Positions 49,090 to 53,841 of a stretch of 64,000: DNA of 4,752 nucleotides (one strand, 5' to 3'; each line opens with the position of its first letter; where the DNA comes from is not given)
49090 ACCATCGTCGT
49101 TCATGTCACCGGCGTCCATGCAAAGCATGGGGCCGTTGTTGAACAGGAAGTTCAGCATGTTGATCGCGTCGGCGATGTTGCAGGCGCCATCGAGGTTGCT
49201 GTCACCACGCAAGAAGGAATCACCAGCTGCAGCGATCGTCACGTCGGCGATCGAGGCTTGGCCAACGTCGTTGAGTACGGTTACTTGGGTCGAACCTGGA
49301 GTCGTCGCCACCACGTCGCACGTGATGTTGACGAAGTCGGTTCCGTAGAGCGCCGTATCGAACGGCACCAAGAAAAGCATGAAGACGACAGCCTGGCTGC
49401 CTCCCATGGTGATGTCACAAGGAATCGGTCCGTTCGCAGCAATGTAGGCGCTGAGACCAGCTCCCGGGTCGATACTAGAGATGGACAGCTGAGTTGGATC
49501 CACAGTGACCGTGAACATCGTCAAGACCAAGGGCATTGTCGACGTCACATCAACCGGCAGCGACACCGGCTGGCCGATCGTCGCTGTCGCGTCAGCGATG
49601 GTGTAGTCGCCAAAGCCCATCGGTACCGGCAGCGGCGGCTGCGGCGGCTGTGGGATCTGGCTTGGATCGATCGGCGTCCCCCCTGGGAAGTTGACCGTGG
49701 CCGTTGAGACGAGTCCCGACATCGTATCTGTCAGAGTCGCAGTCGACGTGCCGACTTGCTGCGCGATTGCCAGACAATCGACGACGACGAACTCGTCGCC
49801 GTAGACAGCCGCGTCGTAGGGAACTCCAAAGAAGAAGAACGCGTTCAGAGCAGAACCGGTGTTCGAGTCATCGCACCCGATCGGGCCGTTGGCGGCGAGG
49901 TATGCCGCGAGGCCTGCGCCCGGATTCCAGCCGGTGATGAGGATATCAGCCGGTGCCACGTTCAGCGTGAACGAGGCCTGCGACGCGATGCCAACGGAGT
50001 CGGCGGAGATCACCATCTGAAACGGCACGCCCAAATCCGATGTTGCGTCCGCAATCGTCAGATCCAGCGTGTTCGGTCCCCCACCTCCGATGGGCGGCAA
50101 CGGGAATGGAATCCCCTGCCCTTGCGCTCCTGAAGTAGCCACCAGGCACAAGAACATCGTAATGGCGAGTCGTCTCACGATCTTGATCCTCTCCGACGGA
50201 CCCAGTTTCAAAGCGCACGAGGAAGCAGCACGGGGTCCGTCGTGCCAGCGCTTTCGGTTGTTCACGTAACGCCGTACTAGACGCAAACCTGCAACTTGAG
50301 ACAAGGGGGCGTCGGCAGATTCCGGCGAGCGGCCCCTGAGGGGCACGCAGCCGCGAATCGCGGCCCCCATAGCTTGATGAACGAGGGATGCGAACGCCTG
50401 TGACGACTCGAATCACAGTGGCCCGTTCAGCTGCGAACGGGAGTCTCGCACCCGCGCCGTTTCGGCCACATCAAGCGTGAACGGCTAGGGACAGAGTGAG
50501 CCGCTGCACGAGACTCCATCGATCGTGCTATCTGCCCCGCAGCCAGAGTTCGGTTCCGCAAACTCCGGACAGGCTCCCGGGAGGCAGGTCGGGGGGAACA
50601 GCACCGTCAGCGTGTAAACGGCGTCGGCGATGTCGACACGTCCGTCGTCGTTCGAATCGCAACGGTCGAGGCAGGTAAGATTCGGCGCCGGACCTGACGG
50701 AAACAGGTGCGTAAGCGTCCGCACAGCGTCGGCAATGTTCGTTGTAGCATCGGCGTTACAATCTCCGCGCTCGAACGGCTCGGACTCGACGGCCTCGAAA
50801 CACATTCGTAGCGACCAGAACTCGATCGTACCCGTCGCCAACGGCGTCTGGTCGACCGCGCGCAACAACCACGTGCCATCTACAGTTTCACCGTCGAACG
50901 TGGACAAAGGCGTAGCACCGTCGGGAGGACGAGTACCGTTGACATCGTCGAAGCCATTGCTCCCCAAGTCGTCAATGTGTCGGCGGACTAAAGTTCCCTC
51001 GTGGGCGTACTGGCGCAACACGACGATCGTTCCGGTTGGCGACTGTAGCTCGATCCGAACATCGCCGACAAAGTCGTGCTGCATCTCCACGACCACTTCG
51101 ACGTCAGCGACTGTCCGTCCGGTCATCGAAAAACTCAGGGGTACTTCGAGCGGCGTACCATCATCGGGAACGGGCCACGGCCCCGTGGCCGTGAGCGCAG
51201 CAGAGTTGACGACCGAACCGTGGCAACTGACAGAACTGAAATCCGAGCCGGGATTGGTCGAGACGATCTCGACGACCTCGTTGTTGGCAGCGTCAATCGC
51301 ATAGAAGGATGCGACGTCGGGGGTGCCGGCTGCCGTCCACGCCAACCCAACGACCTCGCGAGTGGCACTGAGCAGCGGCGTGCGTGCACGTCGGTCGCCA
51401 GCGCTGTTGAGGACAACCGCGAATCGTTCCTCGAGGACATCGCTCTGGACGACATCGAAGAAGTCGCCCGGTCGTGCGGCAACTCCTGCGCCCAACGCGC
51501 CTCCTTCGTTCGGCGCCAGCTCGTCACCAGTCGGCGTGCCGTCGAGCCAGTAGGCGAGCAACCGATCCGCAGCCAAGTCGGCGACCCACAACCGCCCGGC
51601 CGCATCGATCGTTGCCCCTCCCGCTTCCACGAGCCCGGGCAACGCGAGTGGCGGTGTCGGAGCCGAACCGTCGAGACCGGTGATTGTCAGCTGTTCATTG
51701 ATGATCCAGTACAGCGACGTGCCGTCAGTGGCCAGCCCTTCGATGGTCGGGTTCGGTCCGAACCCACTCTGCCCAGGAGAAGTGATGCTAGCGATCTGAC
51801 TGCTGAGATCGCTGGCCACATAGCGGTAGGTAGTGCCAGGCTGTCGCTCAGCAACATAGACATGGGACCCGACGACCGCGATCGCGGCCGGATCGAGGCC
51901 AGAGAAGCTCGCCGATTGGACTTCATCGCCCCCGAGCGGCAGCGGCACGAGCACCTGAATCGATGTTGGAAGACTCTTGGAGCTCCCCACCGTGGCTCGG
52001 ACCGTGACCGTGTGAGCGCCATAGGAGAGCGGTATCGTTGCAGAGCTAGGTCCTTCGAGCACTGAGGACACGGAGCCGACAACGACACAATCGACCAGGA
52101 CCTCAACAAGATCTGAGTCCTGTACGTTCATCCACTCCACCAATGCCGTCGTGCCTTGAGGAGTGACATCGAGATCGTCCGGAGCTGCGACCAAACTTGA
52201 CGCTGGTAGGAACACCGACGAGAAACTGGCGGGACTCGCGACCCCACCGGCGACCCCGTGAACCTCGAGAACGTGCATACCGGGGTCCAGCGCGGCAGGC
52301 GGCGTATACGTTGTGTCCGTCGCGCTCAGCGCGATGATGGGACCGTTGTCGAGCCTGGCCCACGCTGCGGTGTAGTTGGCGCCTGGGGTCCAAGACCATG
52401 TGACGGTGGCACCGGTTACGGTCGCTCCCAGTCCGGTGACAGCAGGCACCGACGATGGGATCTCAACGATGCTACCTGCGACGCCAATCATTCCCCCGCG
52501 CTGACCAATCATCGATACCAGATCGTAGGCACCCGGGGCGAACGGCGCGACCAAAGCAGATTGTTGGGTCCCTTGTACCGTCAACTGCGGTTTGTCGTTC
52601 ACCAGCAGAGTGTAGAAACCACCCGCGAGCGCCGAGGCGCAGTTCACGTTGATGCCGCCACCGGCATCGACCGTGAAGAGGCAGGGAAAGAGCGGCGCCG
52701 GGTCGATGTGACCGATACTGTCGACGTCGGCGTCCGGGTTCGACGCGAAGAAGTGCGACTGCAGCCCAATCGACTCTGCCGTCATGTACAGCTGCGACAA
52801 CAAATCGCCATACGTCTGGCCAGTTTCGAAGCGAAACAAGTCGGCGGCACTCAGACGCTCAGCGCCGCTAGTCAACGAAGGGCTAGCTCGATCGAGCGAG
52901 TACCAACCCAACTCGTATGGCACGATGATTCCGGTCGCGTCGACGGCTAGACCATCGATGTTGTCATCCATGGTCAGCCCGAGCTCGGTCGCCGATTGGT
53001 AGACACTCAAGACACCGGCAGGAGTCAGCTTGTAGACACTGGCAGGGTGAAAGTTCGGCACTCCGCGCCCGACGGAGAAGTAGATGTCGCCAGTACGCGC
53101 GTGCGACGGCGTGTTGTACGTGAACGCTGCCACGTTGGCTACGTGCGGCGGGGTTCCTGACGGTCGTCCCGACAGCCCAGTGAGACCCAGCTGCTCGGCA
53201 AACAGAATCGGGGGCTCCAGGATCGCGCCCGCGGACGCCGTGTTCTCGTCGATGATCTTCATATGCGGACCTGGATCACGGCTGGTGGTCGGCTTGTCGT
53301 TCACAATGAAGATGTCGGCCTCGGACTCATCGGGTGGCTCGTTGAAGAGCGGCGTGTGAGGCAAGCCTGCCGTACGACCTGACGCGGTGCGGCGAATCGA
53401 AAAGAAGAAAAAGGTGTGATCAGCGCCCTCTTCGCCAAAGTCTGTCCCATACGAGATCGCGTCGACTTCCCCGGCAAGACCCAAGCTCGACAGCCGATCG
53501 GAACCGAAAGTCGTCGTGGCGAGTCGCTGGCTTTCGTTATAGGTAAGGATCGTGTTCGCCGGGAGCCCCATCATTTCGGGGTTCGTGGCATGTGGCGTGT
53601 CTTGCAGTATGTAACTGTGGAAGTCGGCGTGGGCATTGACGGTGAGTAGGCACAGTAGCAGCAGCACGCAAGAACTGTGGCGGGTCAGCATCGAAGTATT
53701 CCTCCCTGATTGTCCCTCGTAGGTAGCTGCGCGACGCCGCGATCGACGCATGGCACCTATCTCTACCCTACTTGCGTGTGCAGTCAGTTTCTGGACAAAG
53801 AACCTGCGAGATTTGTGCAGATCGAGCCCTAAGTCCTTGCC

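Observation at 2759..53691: Nine paralogous dockerin-like C-terminal modules on secreted proteins with unrelated scaffolds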

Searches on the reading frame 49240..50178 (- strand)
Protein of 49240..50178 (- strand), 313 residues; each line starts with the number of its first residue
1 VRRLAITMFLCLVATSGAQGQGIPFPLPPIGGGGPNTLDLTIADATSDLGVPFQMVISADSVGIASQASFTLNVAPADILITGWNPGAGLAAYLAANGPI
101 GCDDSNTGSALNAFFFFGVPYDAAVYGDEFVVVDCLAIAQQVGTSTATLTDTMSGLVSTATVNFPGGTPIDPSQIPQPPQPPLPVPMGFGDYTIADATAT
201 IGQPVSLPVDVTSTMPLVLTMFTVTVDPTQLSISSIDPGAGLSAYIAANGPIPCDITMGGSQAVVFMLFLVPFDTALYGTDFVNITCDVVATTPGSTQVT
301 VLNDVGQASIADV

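Call 31: search_solved_structures(query=window:49240-50178:-, max_evalue=10, show_alignments=1)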
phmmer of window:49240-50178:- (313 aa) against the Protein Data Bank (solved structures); distinct sequences matched with E-value up to 10: 2.
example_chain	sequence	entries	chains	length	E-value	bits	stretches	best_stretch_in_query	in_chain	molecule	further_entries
6yxy_EI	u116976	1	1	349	1.7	11.1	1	20-52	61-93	MALSU1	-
8k2j_A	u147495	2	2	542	2.2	10.8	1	148-216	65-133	Oligosaccharide/Monosaccharide-releasing beta-N-acetylgalactosaminidase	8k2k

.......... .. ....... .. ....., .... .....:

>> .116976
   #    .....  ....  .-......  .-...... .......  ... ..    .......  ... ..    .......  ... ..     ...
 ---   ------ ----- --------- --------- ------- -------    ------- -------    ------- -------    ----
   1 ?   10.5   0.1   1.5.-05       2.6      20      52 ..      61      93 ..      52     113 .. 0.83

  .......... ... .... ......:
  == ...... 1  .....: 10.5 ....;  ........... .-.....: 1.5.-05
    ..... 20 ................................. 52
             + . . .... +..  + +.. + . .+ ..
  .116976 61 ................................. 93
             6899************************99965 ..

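Call 40: search_protein_families(library=pfam, proteins=[window:49240-50178:-], max_evalue=10)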
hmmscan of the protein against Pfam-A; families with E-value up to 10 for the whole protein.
window:49240-50178:- (313 aa): 2 families
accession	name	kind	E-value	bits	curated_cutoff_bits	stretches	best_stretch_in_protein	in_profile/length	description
PF00963.24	Cohesin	-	0.00038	21.1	24.1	1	193-306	4-119/139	Cohesin domain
PF13629.12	T2SS-T3SS_pil_N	-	0.59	10.3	23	1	289-308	44-64/72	Pilus formation protein N terminal region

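Call 42: find_homologous_proteins(query=window:49240-50178:-, max_evalue=0.001)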
Query window:49240-50178:- (313 aa): 4 proteins with E <= 0.001 among 4417 candidates.
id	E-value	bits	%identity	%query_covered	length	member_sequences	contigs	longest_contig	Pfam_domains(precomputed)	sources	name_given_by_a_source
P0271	1.1e-195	667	100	100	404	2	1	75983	-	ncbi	ncbi:MAG: hypothetical protein AAF581_03035 [Planctomycetota bacterium]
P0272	2.0e-116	407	66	93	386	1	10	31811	-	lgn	-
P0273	1.1e-114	401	60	100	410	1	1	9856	-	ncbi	ncbi:MAG: hypothetical protein AAF581_22395 [Planctomycetota bacterium]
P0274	4.3e-71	258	49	81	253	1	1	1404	-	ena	-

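Call 46: find_encoding_contigs(protein=P0273, flank=10000, max_places=2)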
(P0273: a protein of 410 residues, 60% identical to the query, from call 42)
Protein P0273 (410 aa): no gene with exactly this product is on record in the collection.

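Call 47: find_encoding_contigs(protein=P0272, flank=10000, max_places=2)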
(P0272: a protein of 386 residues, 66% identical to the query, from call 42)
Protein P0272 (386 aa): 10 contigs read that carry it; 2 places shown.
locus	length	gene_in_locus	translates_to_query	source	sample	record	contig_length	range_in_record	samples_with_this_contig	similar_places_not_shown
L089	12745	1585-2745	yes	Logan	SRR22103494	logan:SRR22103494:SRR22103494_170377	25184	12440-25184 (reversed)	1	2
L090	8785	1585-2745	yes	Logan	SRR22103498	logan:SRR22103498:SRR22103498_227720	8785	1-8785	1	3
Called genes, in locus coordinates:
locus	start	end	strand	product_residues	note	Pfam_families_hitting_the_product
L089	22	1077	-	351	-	-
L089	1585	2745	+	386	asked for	-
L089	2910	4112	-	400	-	PF13439:Glyco_transf_4 (weak), PF00534:Glycos_transf_1, PF13692:Glyco_trans_1_4, PF13524:Glyco_trans_1_2 (weak)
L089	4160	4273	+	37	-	-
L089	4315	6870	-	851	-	-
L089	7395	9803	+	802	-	PF01433:Peptidase_M1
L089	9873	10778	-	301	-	PF00685:Sulfotransfer_1, PF13469:Sulfotransfer_3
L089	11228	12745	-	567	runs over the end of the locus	PF06468:Spond_N (faint)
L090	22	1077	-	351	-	-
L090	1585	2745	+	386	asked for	-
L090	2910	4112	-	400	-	PF13439:Glyco_transf_4 (weak), PF00534:Glycos_transf_1, PF13692:Glyco_trans_1_4, PF13524:Glyco_trans_1_2 (weak)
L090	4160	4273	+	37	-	-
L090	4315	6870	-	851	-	-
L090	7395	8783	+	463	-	?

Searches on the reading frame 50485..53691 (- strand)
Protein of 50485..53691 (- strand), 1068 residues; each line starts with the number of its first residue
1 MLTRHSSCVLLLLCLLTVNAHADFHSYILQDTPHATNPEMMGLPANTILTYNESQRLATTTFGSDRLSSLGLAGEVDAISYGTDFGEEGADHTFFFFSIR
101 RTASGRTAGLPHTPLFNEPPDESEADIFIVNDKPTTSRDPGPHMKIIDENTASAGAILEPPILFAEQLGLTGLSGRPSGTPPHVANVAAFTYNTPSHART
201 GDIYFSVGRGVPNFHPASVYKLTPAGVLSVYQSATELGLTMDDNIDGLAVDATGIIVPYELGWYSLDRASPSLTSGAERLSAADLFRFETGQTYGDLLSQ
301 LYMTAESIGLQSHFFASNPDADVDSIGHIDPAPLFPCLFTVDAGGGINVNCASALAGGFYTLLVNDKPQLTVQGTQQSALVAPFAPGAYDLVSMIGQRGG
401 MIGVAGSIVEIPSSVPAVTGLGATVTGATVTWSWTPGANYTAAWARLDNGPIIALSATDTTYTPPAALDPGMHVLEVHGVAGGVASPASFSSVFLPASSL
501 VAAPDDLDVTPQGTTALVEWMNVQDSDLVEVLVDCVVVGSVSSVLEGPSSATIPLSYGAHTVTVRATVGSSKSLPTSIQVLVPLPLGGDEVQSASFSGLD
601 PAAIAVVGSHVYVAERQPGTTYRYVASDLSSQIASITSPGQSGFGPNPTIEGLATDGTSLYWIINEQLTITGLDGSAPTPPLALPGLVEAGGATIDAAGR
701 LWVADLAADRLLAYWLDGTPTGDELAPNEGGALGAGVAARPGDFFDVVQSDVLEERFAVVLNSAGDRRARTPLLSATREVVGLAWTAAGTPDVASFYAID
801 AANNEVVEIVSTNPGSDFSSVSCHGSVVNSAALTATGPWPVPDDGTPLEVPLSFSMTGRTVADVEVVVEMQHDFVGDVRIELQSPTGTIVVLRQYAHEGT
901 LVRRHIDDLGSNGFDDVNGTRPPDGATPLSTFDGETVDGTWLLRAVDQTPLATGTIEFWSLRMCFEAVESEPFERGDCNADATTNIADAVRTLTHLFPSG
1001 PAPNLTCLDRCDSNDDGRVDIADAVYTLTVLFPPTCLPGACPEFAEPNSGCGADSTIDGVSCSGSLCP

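Call 4: search_protein_families(library=pfam, proteins=[window:50485-53691:-], max_evalue=0.01)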
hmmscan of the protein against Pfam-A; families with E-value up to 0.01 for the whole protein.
window:50485-53691:- (1068 aa): 1 family
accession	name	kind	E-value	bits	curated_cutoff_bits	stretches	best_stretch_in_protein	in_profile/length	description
PF01483.27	P_proprotein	-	7.5e-13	48.8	21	1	862-962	2-85/86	Proprotein convertase P-domain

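Call 6: search_protein_families(library=ncbifam, proteins=[window:50485-53691:-], max_evalue=0.01)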
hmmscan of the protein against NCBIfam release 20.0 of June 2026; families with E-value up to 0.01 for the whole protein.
window:50485-53691:- (1068 aa): 0 families

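Call 87: search_protein_families(library=pfam, proteins=[window:50485-53691:-], max_evalue=10)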
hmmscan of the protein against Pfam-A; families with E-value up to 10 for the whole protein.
window:50485-53691:- (1068 aa): 4 families
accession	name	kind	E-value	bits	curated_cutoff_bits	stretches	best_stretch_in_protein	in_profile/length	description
PF01483.27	P_proprotein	-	7.5e-13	48.8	21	1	862-962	2-85/86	Proprotein convertase P-domain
PF09136.16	Glucodextran_B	-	0.035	14.5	27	1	501-581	5-80/83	Glucodextranase, domain B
PF00801.26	PKD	-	0.043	14.2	23.5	1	515-567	29-66/80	PKD domain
PF00404.24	Dockerin_1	-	0.083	13.5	22.9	1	976-1024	2-49/57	Dockerin type I domain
